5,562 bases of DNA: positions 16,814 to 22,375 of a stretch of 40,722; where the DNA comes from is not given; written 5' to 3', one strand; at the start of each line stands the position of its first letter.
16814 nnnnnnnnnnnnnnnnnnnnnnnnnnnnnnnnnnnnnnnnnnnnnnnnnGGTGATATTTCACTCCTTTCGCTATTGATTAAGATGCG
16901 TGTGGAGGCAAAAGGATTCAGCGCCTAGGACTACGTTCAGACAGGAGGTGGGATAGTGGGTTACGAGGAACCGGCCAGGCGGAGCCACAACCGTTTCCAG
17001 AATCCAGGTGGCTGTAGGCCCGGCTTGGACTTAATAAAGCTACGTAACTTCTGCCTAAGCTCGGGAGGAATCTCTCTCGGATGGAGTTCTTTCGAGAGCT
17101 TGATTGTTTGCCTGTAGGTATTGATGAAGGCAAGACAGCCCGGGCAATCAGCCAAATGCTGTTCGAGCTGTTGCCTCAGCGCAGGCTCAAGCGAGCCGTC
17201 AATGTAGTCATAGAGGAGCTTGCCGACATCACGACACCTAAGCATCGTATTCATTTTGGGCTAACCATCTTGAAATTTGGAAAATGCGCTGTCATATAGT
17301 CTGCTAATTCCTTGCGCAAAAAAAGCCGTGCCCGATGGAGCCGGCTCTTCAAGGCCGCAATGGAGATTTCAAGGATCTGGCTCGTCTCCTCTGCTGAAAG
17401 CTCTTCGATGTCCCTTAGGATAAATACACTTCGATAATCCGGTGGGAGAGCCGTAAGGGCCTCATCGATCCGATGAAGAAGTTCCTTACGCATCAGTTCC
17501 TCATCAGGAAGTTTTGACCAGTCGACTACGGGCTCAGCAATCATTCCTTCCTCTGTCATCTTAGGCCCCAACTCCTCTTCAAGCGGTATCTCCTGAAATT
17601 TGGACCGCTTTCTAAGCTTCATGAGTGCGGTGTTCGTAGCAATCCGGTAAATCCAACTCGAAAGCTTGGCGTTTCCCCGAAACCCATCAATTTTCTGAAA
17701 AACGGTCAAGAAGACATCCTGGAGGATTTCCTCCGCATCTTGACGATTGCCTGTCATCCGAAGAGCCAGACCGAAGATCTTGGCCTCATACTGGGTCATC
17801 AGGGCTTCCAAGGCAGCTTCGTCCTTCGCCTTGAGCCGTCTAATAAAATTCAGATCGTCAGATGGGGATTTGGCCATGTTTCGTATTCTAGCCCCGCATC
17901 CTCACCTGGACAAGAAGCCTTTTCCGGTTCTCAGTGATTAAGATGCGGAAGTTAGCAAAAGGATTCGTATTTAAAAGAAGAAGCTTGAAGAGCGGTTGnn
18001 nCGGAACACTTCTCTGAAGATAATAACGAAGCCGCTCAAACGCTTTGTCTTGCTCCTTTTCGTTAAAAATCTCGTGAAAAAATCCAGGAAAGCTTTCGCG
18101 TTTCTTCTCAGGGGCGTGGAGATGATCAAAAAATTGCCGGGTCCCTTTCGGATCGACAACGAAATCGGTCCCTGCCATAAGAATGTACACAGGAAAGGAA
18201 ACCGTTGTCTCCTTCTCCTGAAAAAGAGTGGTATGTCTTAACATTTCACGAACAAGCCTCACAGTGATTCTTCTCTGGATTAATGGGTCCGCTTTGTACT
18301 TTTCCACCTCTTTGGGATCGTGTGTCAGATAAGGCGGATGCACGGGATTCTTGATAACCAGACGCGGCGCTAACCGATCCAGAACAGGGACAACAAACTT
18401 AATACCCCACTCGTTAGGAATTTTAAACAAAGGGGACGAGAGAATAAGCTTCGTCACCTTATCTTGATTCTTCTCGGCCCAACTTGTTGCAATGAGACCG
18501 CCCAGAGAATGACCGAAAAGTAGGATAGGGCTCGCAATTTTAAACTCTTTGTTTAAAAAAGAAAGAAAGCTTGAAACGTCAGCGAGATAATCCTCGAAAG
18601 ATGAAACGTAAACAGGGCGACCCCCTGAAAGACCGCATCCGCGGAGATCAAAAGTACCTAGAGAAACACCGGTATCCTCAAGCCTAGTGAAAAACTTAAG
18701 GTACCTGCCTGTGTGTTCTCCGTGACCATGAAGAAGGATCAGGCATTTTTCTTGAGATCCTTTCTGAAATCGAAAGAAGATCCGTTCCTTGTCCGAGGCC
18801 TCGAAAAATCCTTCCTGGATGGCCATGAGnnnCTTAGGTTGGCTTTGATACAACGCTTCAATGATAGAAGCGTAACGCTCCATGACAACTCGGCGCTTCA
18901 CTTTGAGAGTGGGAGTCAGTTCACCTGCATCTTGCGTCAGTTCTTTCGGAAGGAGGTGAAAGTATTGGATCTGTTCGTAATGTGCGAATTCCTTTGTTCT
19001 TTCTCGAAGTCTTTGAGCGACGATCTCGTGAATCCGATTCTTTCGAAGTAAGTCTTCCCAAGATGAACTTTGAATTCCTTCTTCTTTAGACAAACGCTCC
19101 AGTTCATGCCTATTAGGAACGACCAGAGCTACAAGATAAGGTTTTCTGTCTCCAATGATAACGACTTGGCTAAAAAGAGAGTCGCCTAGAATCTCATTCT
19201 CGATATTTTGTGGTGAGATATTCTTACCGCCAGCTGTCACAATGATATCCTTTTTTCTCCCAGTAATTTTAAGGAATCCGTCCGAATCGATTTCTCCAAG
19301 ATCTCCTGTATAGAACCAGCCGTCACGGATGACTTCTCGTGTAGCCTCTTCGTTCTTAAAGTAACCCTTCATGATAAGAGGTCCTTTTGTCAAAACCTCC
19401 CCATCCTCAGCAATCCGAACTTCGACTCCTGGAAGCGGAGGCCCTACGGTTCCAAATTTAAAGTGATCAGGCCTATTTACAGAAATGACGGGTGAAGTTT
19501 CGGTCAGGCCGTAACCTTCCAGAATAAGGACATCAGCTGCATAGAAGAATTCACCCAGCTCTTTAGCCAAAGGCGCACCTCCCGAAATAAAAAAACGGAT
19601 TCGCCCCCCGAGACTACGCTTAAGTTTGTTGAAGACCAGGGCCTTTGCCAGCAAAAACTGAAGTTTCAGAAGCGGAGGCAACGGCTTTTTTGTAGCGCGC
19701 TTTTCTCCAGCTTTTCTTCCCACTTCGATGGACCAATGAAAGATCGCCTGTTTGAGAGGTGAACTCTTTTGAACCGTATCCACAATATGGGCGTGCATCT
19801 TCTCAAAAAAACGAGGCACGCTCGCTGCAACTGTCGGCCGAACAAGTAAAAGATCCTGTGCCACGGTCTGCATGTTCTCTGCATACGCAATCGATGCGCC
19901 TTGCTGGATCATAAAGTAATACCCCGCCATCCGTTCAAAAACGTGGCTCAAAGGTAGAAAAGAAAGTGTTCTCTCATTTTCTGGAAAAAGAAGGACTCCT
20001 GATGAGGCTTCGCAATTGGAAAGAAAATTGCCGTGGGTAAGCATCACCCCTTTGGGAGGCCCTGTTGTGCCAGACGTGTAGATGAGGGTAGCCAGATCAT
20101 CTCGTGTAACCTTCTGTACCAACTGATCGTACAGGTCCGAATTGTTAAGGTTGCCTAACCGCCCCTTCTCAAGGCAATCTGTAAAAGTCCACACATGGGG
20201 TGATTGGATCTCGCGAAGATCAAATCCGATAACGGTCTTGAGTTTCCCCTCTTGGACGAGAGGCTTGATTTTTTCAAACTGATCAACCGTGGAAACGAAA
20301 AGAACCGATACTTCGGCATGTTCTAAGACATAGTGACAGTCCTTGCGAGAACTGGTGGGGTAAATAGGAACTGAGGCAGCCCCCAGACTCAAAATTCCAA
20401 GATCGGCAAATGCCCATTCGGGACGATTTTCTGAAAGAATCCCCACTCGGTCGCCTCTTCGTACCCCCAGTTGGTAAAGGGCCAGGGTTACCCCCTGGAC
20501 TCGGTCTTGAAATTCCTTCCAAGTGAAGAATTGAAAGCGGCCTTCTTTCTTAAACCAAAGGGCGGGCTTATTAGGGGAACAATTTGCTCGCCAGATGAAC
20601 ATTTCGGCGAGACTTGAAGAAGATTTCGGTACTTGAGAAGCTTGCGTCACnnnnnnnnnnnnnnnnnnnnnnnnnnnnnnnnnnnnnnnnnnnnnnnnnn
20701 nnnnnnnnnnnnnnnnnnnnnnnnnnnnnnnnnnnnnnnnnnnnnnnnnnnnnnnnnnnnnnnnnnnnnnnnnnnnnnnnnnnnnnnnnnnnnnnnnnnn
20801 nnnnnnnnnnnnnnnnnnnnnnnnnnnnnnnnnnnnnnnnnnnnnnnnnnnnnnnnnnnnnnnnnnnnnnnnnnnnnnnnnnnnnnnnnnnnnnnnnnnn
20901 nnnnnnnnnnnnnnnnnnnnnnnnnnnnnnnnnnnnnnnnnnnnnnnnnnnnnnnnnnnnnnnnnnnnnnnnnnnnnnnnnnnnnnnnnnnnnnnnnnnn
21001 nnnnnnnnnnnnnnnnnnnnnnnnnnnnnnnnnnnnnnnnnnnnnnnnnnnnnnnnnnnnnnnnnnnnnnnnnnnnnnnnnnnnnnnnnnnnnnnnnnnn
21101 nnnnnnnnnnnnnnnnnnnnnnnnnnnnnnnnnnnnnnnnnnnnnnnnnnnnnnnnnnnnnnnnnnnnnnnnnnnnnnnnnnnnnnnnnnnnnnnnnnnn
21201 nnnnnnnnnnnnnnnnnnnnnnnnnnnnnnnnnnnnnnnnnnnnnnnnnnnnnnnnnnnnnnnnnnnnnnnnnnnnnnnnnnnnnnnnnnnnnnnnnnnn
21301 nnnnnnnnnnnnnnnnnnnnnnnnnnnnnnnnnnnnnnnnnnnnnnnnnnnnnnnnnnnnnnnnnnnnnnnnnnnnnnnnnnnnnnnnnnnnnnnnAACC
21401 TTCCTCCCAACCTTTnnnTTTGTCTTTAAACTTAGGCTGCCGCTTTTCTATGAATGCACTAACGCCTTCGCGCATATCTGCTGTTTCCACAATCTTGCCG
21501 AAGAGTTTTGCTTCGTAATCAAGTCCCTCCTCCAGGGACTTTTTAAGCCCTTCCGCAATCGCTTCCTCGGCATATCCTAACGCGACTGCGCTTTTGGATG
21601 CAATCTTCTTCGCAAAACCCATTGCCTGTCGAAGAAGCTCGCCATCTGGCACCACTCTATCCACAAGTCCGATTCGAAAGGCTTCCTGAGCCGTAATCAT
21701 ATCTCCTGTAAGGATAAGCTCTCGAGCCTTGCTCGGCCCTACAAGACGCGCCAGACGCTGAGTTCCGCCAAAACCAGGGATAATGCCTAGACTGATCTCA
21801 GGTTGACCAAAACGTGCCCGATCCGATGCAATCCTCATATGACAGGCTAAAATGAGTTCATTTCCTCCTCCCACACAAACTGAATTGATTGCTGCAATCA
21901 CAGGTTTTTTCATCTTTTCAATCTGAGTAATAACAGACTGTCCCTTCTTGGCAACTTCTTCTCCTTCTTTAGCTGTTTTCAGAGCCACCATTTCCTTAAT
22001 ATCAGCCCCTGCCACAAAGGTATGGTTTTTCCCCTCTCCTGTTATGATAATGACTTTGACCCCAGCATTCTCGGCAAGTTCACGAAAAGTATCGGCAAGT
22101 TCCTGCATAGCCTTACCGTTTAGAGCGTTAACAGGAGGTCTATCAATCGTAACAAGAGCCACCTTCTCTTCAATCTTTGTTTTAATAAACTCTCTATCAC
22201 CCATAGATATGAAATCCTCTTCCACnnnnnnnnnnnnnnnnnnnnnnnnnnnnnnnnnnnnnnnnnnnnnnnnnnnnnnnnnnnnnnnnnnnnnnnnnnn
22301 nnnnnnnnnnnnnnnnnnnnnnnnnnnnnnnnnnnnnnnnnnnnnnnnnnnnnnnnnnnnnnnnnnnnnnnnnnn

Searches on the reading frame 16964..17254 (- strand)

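Call 62: search_protein_families(library=pfam, proteins=[window:16964-17254:-], max_evalue=0.00001)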
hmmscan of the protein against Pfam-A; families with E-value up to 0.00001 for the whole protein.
window:16964-17254:- (97 aa): 1 family
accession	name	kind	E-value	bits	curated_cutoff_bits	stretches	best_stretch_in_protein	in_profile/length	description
PF13490.11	zf-HC2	-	5.7e-12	45.9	22.2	1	7-40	1-34/35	Putative zinc-finger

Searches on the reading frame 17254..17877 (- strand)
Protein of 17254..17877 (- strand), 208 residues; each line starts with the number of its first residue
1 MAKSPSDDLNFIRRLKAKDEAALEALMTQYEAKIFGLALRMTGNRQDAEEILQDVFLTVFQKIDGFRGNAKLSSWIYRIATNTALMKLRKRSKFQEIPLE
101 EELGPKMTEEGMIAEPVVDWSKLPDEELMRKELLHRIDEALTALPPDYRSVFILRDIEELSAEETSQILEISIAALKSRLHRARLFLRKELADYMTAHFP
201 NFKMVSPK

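Call 62: search_protein_families(library=pfam, proteins=[window:17254-17877:-], max_evalue=0.00001)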
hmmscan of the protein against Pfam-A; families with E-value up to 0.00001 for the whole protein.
window:17254-17877:- (208 aa): 3 families
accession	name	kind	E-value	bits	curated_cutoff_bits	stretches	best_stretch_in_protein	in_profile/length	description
PF04542.20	Sigma70_r2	-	4.8e-17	61.9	24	1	26-93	1-70/71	Sigma-70 region 2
PF08281.18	Sigma70_r4_2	-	1e-16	60.8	25.7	1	135-187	2-54/54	Sigma-70, region 4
PF04545.22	Sigma70_r4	-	3.3e-07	30.2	24.1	1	140-189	1-50/50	Sigma-70, region 4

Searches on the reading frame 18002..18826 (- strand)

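Call 62: search_protein_families(library=pfam, proteins=[window:18002-18826:-], max_evalue=0.00001)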
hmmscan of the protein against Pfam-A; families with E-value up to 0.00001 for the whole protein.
window:18002-18826:- (275 aa): 3 families
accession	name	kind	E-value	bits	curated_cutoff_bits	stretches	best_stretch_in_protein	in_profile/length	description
PF12146.15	Hydrolase_4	-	6.7e-67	225.7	27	1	25-258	3-239/239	Serine aminopeptidase, S33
PF00561.26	Abhydrolase_1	-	5.7e-17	62.6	25.8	1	29-254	3-241/245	alpha/beta hydrolase fold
PF12697.13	Abhydrolase_6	-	9.6e-12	46.5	26.3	1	29-225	1-180/217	Alpha/beta hydrolase family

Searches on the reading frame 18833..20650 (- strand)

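Call 62: search_protein_families(library=pfam, proteins=[window:18833-20650:-], max_evalue=0.00001)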
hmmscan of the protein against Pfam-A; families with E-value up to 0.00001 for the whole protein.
window:18833-20650:- (606 aa): 2 families
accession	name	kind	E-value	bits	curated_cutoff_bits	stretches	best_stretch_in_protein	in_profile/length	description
PF00501.34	AMP-binding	-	7.5e-81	272.3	29.9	1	20-431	3-384/384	AMP-binding enzyme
PF23562.2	AMP-binding_C_3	-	8e-12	46.1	20.8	1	468-603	2-122/124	AMP-binding enzyme C-terminal domain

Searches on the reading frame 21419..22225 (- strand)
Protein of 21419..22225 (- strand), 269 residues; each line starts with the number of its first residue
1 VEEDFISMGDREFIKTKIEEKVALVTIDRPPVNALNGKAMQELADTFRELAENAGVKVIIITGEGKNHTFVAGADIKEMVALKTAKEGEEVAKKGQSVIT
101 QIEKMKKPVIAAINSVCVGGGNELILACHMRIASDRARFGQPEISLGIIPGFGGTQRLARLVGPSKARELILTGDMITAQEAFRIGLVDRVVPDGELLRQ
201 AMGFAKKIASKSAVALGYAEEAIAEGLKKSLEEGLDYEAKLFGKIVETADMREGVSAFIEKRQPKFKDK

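Call 62: search_protein_families(library=pfam, proteins=[window:21419-22225:-], max_evalue=0.00001)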
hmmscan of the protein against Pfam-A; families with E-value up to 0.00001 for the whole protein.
window:21419-22225:- (269 aa): 2 families
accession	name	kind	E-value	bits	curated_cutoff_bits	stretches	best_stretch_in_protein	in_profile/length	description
PF00378.25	ECH_1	-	3.4e-71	239.9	27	1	18-269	2-251/251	Enoyl-CoA hydratase/isomerase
PF16113.10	ECH_2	-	5.6e-39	135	27.2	1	24-197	3-177/335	Enoyl-CoA hydratase/isomerase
